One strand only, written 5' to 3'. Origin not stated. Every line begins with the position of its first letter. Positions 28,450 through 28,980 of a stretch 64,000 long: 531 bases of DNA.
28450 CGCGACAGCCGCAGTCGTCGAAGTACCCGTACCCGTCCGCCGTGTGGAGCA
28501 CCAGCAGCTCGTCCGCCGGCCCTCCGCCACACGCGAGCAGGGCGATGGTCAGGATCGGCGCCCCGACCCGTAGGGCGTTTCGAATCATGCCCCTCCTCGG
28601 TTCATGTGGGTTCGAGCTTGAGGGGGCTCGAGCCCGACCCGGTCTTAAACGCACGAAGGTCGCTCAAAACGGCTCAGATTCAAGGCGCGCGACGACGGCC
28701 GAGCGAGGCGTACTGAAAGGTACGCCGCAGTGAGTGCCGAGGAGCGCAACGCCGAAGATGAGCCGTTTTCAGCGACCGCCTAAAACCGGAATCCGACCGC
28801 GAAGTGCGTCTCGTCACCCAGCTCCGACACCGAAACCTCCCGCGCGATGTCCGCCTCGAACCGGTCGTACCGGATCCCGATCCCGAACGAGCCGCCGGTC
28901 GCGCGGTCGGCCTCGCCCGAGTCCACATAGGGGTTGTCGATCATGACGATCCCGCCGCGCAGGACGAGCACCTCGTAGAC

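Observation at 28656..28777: Compensatory substitutions between copies plus conserved non-complementary blocks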

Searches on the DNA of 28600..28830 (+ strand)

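Call 12: search_rna_families(source=window, start=28600, end=28830, threshold=evalue, max_evalue=10, show_alignments=3)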
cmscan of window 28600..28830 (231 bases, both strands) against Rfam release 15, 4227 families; matches with E-value up to 10: 4.
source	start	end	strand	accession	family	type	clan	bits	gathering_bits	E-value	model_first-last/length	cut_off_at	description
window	28632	28704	-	RF03649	MIR5643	Gene; miRNA;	-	14.6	94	4.3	1-83/83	no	MIR5643 microRNA precursor family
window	28667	28788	-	RF02501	Atu_C7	Gene; sRNA;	-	11.6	45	1.2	1-157/157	no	Rhizobiales sRNA Atu_C7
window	28790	28826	-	RF01128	sR43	Gene; snRNA; snoRNA; CD-box;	-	10.5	45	2.2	25-56/56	no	Small nucleolar RNA sR42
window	28748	28828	+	RF01850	beta_tmRNA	Gene;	CL00001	6.1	84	5.7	224-304/331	no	Betaproteobacteria transfer-messenger RNA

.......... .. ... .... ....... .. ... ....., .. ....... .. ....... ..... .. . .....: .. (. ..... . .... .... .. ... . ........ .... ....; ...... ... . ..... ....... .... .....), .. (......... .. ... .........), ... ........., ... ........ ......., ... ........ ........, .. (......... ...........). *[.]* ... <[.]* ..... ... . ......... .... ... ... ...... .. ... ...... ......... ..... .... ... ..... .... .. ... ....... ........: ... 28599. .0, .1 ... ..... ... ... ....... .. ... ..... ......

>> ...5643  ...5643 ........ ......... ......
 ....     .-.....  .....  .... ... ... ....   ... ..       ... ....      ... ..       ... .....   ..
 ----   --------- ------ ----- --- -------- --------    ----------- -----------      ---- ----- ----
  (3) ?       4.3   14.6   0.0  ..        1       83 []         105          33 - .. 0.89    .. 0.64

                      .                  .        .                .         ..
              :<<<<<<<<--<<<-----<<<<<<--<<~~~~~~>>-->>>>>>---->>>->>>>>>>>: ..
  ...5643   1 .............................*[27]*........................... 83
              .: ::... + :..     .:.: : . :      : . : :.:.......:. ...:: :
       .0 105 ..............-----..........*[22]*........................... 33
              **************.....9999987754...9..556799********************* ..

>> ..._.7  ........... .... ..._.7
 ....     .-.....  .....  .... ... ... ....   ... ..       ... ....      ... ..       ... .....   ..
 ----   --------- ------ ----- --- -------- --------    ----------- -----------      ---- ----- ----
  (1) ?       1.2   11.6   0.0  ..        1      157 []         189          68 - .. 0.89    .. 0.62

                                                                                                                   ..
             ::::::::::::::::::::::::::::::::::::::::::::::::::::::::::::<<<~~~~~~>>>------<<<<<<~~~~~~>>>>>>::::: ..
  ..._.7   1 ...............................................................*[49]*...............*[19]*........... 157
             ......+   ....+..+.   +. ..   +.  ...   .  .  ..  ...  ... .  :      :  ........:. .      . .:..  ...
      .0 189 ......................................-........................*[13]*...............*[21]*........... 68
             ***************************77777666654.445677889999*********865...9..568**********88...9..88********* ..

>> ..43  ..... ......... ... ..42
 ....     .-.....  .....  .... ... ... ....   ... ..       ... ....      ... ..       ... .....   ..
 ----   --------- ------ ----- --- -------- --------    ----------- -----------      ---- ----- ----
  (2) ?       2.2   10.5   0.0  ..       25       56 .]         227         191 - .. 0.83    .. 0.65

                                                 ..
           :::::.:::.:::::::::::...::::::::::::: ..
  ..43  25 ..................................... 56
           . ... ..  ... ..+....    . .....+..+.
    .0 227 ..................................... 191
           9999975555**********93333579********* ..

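Call 23: build_rna_model(alignment_id=A3)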
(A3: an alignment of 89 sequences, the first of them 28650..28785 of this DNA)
Model R1 built from alignment A3 (89 sequences, 163 columns); structure: RNAalifold consensus.
model positions 136; base pairs 34; branch points 0; effective number of sequences 2.46; information 0.59 bits per position. Calibrated on 0.2 Mb of random sequence (short: E-values are rough).
structure used (alignment columns):
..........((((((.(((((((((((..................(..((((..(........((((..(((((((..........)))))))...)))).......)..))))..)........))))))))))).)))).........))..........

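Call 25: search_with_rna_model(model_id=R1, source=window, max_evalue=1, filters=off, show_alignments=6)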
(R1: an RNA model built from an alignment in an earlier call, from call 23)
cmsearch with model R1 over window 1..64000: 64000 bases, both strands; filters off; matches with E-value up to 1: 10.
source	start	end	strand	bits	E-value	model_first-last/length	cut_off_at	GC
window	26872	27006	+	137.6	6.3e-30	1-136/136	no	0.64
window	28650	28785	+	132.2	1.1e-28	1-136/136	no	0.62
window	18648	18780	+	111.5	7.7e-24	1-136/136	no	0.62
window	58940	59069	+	81.2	8.4e-17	1-136/136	no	0.69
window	26872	27006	-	23.9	0.0019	1-136/136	no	0.64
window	28650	28785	-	22.3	0.0043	1-136/136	no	0.62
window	18648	18780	-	18.2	0.039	1-136/136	no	0.62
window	53380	53493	-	14.3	0.31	1-136/136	no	0.7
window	4212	4285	+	13.5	0.48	1-136/136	no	0.73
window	40218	40285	-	12.5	0.84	1-136/136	no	0.72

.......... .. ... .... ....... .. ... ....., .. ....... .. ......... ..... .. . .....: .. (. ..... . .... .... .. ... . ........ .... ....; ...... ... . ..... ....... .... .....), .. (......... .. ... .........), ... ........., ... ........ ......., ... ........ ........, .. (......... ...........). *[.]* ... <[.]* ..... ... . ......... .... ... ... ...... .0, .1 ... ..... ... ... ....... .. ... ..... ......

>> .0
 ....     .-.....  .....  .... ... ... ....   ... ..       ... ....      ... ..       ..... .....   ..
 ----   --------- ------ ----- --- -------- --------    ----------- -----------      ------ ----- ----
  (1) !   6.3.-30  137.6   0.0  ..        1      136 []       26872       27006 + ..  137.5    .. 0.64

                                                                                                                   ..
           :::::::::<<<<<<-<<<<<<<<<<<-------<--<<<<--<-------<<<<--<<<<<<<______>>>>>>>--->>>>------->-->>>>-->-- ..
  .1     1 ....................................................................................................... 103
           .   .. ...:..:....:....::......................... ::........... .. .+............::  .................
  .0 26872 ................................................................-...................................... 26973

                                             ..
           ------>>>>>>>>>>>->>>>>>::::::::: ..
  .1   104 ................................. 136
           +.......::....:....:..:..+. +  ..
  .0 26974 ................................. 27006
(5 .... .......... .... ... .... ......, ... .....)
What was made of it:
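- Checked: The next unrelated hit is at E = 0.31 (call 25).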

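Call 26: search_with_rna_model(model_id=R1, sources=[window, L001, L002, L003, L004, L005, L006, L007, L008, L009, L010, L011, L012, L013, L014, L015, L016, L017, L018, L019, L020, L021, L022, L023, L024, L025, L026, L027, L028, L029, L030, L031, L032, L033, L034, L035, L036, L037, L038, L039, L040, L041, L042, L043, L044, L045, L046, L047, L048, L049, L050, L051, L052, L053, L054, L055, L056, L057, L058, L059, L060, L061, L062, L063, L064, L065, L066, L067, L068, L069, L070, L071, L072, L073, L074, L075, L076, L077, L078, L079, L080, L081, L082, L083, L084, L085, L086, L087, L088, L089, L090, L091, L092, L093, L094, L095, L096, L097, L098, L099], max_evalue=0.001, make_alignment=true)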
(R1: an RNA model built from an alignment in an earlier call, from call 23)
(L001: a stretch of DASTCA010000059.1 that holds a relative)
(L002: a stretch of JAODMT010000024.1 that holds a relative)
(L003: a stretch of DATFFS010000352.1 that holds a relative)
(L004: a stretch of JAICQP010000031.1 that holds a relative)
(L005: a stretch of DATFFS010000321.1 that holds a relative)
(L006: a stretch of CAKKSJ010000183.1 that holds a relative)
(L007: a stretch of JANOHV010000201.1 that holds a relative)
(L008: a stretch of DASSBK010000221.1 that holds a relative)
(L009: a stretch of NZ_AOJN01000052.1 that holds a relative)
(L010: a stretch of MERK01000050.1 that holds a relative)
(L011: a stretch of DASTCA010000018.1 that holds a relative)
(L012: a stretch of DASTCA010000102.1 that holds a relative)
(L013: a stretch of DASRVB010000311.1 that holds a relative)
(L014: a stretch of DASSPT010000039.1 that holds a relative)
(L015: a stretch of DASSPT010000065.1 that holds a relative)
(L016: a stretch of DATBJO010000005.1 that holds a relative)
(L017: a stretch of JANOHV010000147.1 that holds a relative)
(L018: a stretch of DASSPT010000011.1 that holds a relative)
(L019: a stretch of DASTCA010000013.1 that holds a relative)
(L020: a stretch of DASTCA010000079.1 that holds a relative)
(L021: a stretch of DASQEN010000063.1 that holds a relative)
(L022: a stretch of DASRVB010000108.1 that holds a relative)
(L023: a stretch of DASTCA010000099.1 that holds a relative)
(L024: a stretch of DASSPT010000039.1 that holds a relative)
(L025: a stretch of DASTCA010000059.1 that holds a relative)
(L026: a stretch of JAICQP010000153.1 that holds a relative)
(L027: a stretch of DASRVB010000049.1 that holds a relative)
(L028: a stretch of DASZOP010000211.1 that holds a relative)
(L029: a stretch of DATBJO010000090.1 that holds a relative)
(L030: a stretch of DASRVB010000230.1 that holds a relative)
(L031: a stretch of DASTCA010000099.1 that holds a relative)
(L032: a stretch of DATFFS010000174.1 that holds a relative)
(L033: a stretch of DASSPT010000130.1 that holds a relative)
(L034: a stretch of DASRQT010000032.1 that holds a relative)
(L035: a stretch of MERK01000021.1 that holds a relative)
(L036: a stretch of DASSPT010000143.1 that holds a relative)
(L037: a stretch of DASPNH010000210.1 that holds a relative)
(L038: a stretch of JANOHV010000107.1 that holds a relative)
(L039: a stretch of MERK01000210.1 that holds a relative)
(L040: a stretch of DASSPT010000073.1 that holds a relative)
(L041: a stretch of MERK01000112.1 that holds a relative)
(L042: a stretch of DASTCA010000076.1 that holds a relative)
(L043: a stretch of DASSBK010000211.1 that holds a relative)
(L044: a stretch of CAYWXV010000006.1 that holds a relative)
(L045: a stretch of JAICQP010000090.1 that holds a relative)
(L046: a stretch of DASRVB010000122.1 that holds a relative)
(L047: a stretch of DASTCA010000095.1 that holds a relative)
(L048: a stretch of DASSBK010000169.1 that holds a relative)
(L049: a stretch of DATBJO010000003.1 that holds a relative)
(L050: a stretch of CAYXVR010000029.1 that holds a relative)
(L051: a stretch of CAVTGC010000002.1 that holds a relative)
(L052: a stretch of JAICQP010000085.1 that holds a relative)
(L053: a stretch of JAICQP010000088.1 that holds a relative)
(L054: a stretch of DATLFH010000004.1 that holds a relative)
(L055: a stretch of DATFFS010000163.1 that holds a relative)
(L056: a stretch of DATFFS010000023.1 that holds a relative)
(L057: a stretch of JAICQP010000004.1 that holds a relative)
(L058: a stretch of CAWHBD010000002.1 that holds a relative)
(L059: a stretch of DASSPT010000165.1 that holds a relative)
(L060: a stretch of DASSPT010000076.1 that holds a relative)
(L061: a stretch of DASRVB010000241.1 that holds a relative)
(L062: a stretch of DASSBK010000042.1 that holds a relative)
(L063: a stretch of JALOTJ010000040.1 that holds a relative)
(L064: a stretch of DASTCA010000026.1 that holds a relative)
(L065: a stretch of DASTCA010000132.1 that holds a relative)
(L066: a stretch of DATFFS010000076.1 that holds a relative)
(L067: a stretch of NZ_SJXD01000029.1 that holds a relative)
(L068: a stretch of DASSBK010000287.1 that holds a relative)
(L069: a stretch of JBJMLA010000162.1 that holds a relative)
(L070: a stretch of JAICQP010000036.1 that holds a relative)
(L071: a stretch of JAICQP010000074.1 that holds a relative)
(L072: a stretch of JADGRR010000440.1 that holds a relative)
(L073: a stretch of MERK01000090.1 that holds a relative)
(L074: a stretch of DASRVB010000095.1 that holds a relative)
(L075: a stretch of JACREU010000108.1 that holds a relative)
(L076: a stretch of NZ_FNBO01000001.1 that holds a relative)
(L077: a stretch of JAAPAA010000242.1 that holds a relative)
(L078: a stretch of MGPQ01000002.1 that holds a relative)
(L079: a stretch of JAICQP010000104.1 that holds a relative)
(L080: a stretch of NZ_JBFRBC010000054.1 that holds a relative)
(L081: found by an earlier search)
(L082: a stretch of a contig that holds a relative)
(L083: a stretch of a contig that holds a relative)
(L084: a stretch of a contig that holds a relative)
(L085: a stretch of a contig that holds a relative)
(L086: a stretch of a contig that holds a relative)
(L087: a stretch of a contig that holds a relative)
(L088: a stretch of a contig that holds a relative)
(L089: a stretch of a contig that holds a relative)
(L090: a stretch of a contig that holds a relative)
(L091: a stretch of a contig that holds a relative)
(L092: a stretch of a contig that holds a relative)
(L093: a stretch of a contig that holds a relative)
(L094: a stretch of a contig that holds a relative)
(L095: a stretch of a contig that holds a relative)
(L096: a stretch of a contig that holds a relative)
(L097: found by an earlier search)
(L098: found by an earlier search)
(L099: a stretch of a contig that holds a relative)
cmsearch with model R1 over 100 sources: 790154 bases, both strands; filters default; matches with E-value up to 0.001: 118.
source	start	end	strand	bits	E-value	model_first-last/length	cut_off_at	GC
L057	6846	6981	+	149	1.8e-31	1-136/136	no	0.6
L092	5551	5686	-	145.9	9.1e-31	1-136/136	no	0.63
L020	7854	7988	-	144.4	2.1e-30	1-136/136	no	0.63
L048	463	597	-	143.9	2.7e-30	1-136/136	no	0.59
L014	1615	1750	+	143.8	2.8e-30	1-136/136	no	0.64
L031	3970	4104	-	143.6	3.1e-30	1-136/136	no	0.61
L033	4023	4157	-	143.4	3.4e-30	1-136/136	no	0.58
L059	6078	6213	-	143.4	3.4e-30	1-136/136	no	0.58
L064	1826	1961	-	143.3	3.7e-30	1-136/136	no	0.6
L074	5194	5329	+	143.2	3.9e-30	1-136/136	no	0.65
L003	3197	3332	-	141.8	8.1e-30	1-136/136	no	0.62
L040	600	734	-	141.8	8.3e-30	1-136/136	no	0.59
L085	3915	4048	-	141.2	1.1e-29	1-136/136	no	0.62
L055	2173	2308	-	140.9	1.3e-29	1-136/136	no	0.59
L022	7321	7455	+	140.5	1.6e-29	1-136/136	no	0.6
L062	7758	7893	+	140.2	1.9e-29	1-136/136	no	0.56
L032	3177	3310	-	140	2.2e-29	1-136/136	no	0.61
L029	5913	6049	+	140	2.2e-29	1-136/136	no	0.61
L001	6363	6497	+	139.3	3.1e-29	1-136/136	no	0.61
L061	1643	1777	-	138.5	4.8e-29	1-136/136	no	0.64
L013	6482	6615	+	138.1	6e-29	1-136/136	no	0.61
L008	2241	2376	-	138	6.5e-29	1-136/136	no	0.68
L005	4732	4866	+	137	1.1e-28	1-136/136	no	0.59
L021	5636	5770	-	136.7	1.3e-28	1-136/136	no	0.64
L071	6085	6220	+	136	1.8e-28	1-136/136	no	0.62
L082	131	266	-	135.7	2.1e-28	1-136/136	no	0.65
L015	3787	3921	-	135.7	2.2e-28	1-136/136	no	0.67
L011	3532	3665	-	135.7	2.2e-28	1-136/136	no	0.59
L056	16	149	-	135.2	2.9e-28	1-136/136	no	0.6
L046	982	1116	+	135.1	2.9e-28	1-136/136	no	0.61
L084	4768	4903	+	135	3.2e-28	1-136/136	no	0.61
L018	111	246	-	134.7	3.7e-28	1-136/136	no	0.6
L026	3525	3659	-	134.6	3.9e-28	1-136/136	no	0.64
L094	515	649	-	134.5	4.2e-28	1-136/136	no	0.62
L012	1117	1251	+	133.6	6.6e-28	1-136/136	no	0.65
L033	5618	5752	-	133.4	7.6e-28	1-136/136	no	0.64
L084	3883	4018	+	132.9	1e-27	1-136/136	no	0.62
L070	5255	5390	+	132.3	1.3e-27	1-136/136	no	0.62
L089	6340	6475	+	131.4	2.1e-27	1-136/136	no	0.62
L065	1652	1787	+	131.2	2.4e-27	1-136/136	no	0.61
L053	2048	2183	+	131.1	2.5e-27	1-136/136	no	0.65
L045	7252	7384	+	131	2.7e-27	1-136/136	no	0.63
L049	437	570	-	130.3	3.9e-27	1-136/136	no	0.67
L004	7285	7420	+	129.9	4.9e-27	1-136/136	no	0.7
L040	2786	2921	-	128.5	1e-26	1-136/136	no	0.65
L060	4617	4749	-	128.2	1.2e-26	1-136/136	no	0.65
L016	283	419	-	127.9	1.4e-26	1-136/136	no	0.61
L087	191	326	+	127.3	1.9e-26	1-136/136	no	0.63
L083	951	1082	+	126.2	3.6e-26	1-136/136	no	0.65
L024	2397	2531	+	126.1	3.7e-26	1-136/136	no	0.61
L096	66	201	-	125.3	5.8e-26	1-136/136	no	0.63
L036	3287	3420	+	124.4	9.1e-26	1-136/136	no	0.63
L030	4721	4856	-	122.2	2.9e-25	1-136/136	no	0.64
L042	1826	1958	-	121.7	3.9e-25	1-136/136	no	0.63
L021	7116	7251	+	121.6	4.1e-25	1-136/136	no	0.6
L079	1527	1664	+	121.5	4.5e-25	1-136/136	no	0.61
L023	6077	6209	+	121.3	4.9e-25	1-136/136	no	0.64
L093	3746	3878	-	121.1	5.5e-25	1-136/136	no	0.71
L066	367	500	+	119.7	1.1e-24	1-136/136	no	0.69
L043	5043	5175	-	119.1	1.6e-24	1-136/136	no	0.65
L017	6954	7089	+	118.9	1.8e-24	1-136/136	no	0.61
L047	4010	4163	-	118.4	2.3e-24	1-136/136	no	0.66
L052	2260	2393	+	118.3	2.5e-24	1-136/136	no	0.65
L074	3988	4123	-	115.4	1.2e-23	1-136/136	no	0.66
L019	3962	4097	-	113.8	2.7e-23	1-136/136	no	0.6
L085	4073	4208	+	113.2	3.8e-23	1-136/136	no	0.63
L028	74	205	+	112.9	4.5e-23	1-136/136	no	0.66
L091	3624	3755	+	112.8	4.5e-23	1-136/136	no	0.66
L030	4874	5007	+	112.4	5.7e-23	1-136/136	no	0.64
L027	2382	2508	+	111.8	7.9e-23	1-136/136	no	0.61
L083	709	842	-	110.4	1.7e-22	1-136/136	no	0.65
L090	2683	2817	+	109.5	2.7e-22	1-136/136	no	0.69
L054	1229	1362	-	108.5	4.6e-22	1-136/136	no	0.63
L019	2559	2712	+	105.7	2e-21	1-136/136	no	0.65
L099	3423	3556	-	104.7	3.6e-21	1-136/136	no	0.67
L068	1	110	+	104.1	4.9e-21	26-136/136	5'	0.65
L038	2190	2324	+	95.1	6.2e-19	1-136/136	no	0.65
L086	4146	4280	+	94.6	8.2e-19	1-136/136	no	0.64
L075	7443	7576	+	88.3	2.4e-17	1-136/136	no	0.52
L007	3411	3542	+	88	2.7e-17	1-136/136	no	0.67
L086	7079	7192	-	87.7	3.3e-17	10-128/136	no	0.72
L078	7407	7540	-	83.7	2.7e-16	1-136/136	no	0.51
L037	4035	4170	-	81.1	1.1e-15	1-136/136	no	0.76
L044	5106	5239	-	78.9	3.6e-15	1-136/136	no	0.6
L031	7888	7985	-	77.8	6.6e-15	18-119/136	no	0.67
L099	3559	3692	+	75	2.9e-14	1-136/136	no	0.76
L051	518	654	+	71.9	1.6e-13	1-136/136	no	0.72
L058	7816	7948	+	69.4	5.8e-13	1-136/136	no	0.71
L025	6368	6450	+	69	7.4e-13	28-109/136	no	0.6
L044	7724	7855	+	58.1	2.5e-10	1-136/136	no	0.58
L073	743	885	+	57.9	2.7e-10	1-136/136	no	0.66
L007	3552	3682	+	57.2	4e-10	1-136/136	no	0.69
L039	120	262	-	56.7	5.4e-10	1-136/136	no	0.65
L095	5925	6068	+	55.3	1.1e-09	1-136/136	no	0.67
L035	4506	4648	-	54.7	1.5e-09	1-136/136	no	0.66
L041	193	335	+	54.7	1.5e-09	1-136/136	no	0.66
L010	1413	1555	+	54.3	1.9e-09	1-136/136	no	0.66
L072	2017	2159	-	53.5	2.9e-09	1-136/136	no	0.65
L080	1981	2099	+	51.6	8e-09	1-136/136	no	0.46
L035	4397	4511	+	47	9.5e-08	1-136/136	no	0.63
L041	330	444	-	47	9.5e-08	1-136/136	no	0.63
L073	880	994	-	47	9.5e-08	1-136/136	no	0.63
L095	6063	6177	-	47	9.5e-08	1-136/136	no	0.63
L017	4037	4110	+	46.8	1.1e-07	1-136/136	no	0.59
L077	4907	5040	-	46.7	1.1e-07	10-136/136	5'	0.66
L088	1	132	-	46.5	1.3e-07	1-125/136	3'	0.67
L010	1550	1664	-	44.7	3.3e-07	1-136/136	no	0.62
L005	2501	2578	+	39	6.8e-06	1-136/136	no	0.64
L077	4799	4912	+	37.3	1.7e-05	1-136/136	no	0.63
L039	12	125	+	36.9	2.1e-05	1-136/136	no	0.61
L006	1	124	-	33.2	0.00016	1-116/136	3'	0.69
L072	1909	2022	+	31.7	0.00034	1-136/136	no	0.61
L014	1615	1750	-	30.8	0.00056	1-136/136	no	0.64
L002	284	414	-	30.5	0.00066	1-136/136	no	0.7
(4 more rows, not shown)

Alignment A4: 118 matches aligned to the model, 231 columns, each read 5' to 3' on its own strand. Consensus structure (alignment columns), stored with it:
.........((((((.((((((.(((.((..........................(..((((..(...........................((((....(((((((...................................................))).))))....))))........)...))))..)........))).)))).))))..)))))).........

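Call 34: search_dna_similar(query=window:28650-28785:+, collection=plasmids, mode=distant, max_evalue=0.01, max_rows=20)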
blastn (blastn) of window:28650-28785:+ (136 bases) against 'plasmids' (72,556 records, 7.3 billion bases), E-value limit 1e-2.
No match.
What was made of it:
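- Tried and rejected: No match for the Gemmatimonadota element itself (call 34).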
